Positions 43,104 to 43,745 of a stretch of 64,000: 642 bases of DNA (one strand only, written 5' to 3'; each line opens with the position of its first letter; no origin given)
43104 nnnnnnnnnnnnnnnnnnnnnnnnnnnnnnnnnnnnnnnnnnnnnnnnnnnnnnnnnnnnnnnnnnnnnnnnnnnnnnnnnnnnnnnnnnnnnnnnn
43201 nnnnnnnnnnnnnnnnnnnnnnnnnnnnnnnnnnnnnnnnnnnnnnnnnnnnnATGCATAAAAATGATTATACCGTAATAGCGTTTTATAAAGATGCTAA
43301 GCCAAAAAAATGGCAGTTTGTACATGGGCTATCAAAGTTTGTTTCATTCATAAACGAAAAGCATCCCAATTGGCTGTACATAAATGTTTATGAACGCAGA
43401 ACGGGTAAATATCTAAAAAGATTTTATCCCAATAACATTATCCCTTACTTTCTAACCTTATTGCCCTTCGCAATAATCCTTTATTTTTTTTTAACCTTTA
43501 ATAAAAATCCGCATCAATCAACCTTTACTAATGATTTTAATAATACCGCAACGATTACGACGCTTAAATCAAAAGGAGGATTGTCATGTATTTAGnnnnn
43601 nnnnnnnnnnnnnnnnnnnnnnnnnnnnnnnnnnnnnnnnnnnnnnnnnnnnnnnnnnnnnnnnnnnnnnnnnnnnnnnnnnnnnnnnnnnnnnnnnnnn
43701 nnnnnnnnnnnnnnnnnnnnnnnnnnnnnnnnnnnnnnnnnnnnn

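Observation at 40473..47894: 7.36-kb integrative element in the 3' end of tRNA-Leu(UAA) with reconstructable attL/attR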

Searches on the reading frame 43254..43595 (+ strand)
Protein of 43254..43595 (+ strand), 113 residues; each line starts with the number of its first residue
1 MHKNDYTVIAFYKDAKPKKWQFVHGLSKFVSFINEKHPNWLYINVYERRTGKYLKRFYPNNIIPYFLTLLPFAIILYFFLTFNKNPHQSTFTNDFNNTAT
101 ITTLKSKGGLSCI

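Call 7: search_protein_families(library=pfam, proteins=[window:43254-43595:+], max_evalue=0.1)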
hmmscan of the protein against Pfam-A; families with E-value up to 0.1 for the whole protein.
window:43254-43595:+ (113 aa): 0 families

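Call 8: search_protein_families(library=phrogs, proteins=[window:43254-43595:+], max_evalue=0.01)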
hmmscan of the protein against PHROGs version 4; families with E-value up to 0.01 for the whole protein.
window:43254-43595:+ (113 aa): 0 families

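Call 9: search_protein_families(library=padloc, proteins=[window:43254-43595:+], max_evalue=0.01)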
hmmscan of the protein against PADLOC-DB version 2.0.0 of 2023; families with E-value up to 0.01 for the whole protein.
window:43254-43595:+ (113 aa): 0 families

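Call 53: search_protein_families(library=ncbifam, proteins=[window:43254-43595:+], max_evalue=0.1)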
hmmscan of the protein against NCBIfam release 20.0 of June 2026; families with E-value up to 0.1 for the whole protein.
window:43254-43595:+ (113 aa): 0 families

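Call 75: find_homologous_proteins(query=window:43254-43592:+, max_evalue=0.001)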
Query window:43254-43592:+ (113 aa): 56 proteins with E <= 0.001 among 56 candidates.
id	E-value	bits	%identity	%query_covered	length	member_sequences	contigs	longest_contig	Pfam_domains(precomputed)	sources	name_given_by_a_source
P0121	1.2e-57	211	83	99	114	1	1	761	-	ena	-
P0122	3.2e-51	190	73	98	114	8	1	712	-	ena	-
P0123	4.6e-51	190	71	98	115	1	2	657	-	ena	-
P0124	4.7e-51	190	73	99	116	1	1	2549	-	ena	-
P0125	2.0e-50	188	73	99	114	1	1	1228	-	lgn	-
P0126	3.2e-50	187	76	98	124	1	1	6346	-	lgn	-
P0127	7.2e-50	186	72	99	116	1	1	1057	-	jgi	jgi:hypothetical protein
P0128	7.4e-50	186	73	97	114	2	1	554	-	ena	-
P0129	1.8e-48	181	69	97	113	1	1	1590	-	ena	-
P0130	2.6e-48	181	73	99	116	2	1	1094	-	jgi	-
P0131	9.2e-48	179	72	98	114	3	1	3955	-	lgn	-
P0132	2.0e-47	178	71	99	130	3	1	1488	-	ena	-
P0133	2.7e-46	174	66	98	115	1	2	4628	-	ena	-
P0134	2.8e-46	174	77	88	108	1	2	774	-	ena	-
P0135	3.6e-45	171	68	97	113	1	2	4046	-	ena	-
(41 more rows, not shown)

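Call 92: predict_structure(alignment_id=A6)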
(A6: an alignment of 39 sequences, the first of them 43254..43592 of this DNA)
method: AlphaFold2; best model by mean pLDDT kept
length: 113 residues; sequences in the alignment: 39
mean_pLDDT: 71.5   pTM: 0.50
mean pLDDT of the five models: 71.5, 71.1, 69.3, 69.2, 65.5
residues with pLDDT >= 90: 40; 70-90: 20; 50-70: 22; < 50: 31
segments of 3 or more residues with pLDDT < 50: 86-113
pLDDT, mean of each block of 10 residues (from residue 1): 80 94 88 92 92 89 57 66 49 45 42 45
secondary structure, 60 per line:
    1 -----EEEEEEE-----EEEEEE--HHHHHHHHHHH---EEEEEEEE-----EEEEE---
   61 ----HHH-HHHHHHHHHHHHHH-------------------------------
elements in order: E6-12 E18-23 H26-36 E40-47 E53-57 H69-82

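Call 95: fold_search(model_id=the predicted structure, library=pdb)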
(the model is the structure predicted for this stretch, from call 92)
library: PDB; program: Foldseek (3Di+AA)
matches with E <= 10: 379; with E <= 0.001: 0
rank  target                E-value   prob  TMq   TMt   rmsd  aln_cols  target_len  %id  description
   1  3f9u_A                5.6e-01  0.14  0.19  0.15  10.7        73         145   14  Crystal structure of C-terminal domain of putative exported cytochrome C biogenesis-related protein from Bacteroides f (released 2008-12-02)
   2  4iaj_B                6.7e-01  0.38  0.32  0.42   7.0        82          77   11  Crystal structure of a conserved domain protein (SP_1775) from Streptococcus pneumoniae TIGR4 at 1.91 A resolution (released 2013-02-06)
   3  7tn5                  8.1e-01  0.11  0.21  0.11  13.3        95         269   13  Crystal structure of Zea mays Inositol-tetrakisphosphate Kinase 1 (ITPK1) (released 2022-06-15)
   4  3f9u_B                8.1e-01  0.09  0.18  0.14  11.5        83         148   12  Crystal structure of C-terminal domain of putative exported cytochrome C biogenesis-related protein from Bacteroides f (released 2008-12-02)
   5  6c5r_F                8.6e-01  0.28  0.28  0.22   6.8        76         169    9  Crystal structure of the soluble domain of the mitochondrial calcium uniporter (released 2018-07-11)
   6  5hy3_B                9.1e-01  0.80  0.35  0.61   3.5        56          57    5  Crystal structure of Escherichia coli toxin LsoA in complex with T4 phage antitoxin Dmd (released 2016-06-22)
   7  5i8j_B                9.1e-01  0.60  0.32  0.53   4.0        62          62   13  Crystal structure of Dmd from phage RB69 (released 2017-02-15)
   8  9hqv_Ys               9.6e-01  0.21  0.19  0.14  10.4        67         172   13  Cryo-EM structure of the small subunit of the mitochondrial ribosome from Toxoplasma gondii (released 2025-06-11)
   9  9e6q_AR               1.0e+00  0.28  0.27  0.37   9.9        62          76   14  Cryo-EM structure of the Pyrobaculum calidifontis 50S ribosomal subunit in complex with Dri (released 2024-11-20)
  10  7tn7                  1.0e+00  0.11  0.21  0.11  12.3        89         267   11  Crystal structure of Zea mays Inositol-tetrakisphosphate Kinase 1 mutant (ZmITPK1 residues 18-218-Gly-Ser-Gly-Ser-Gly-24 (released 2022-06-15)
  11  2z3j_A                1.1e+00  0.63  0.35  0.32   3.9        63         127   10  Crystal structure of blasticidin S deaminase (BSD) R90K mutant (released 2007-10-23)
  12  8q04_C                1.2e+00  0.30  0.32  0.28   6.9        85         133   10  Chlorella sorokiniana Rubisco: D4 symmetry imposed (released 2024-08-07)
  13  2gu3                  1.2e+00  0.08  0.16  0.15  15.1       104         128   13  YpmB protein from Bacillus subtilis (released 2006-05-30)
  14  1wn6_B                1.4e+00  0.57  0.35  0.32   3.9        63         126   10  Crystal Structure of Blasticidin S Deaminase (BSD) Complexed with Tetrahedral Intermediate of Blasticidin S (released 2005-10-25)
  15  1wn5_A                1.5e+00  0.54  0.34  0.32   3.9        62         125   10  Crystal Structure of Blasticidin S Deaminase (BSD) Complexed with Cacodylic Acid (released 2005-10-25)
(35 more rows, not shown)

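Call 111: fold_search(model_id=the predicted structure, library=viral)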
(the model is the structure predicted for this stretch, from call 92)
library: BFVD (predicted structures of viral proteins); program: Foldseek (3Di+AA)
matches with E <= 10: 1074; with E <= 0.001: 0
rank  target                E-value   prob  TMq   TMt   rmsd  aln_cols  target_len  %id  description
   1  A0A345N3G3            6.3e-03  1.00  0.44  0.54   3.2        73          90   25  (no name in the UniProt tables at hand)
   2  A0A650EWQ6            7.1e-03  1.00  0.42  0.64   4.2        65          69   12  Uncharacterized protein [Lactococcus phage CHPC972]
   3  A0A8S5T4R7            7.5e-03  0.98  0.29  0.35  14.1        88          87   12  Uncharacterized protein [Myoviridae sp. ct31P9]
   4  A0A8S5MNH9            8.0e-03  1.00  0.37  0.61   3.3        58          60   17  Uncharacterized protein [Siphoviridae sp. ctZZK17]
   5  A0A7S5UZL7            1.4e-02  1.00  0.37  0.52   9.3        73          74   11  Uncharacterized protein [Rhizobium phage RHph_I20]
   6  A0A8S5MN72            2.3e-02  1.00  0.38  0.62   5.3        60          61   13  Uncharacterized protein [Myoviridae sp. ctI7W9]
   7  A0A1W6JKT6            2.3e-02  1.00  0.36  0.43   4.1        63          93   21  Uncharacterized protein [Lactococcus phage AM4]
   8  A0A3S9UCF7            2.3e-02  1.00  0.34  0.51   4.0        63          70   21  (no name in the UniProt tables at hand)
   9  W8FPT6                2.6e-02  1.00  0.37  0.48   3.4        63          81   11  (no name in the UniProt tables at hand)
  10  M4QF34                2.6e-02  0.99  0.33  0.50   4.5        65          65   17  Uncharacterized protein [Synechococcus phage S-CAM1]
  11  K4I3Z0                3.4e-02  0.99  0.35  0.55   3.8        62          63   22  Uncharacterized protein [Salmonella phage STML-198]
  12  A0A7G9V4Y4            3.4e-02  0.99  0.36  0.49   6.1        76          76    9  (no name in the UniProt tables at hand)
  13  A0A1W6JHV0            3.8e-02  0.97  0.34  0.46   7.4        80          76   12  Uncharacterized protein [Lactococcus phage LW33]
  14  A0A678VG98            4.3e-02  1.00  0.39  0.58   8.3        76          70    8  Uncharacterized protein [Lactococcus phage vB_Llc_bIBBp6/4]
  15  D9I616                4.5e-02  0.63  0.26  0.14  29.4       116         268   10  Uncharacterized protein [Acinetobacter phage 133]
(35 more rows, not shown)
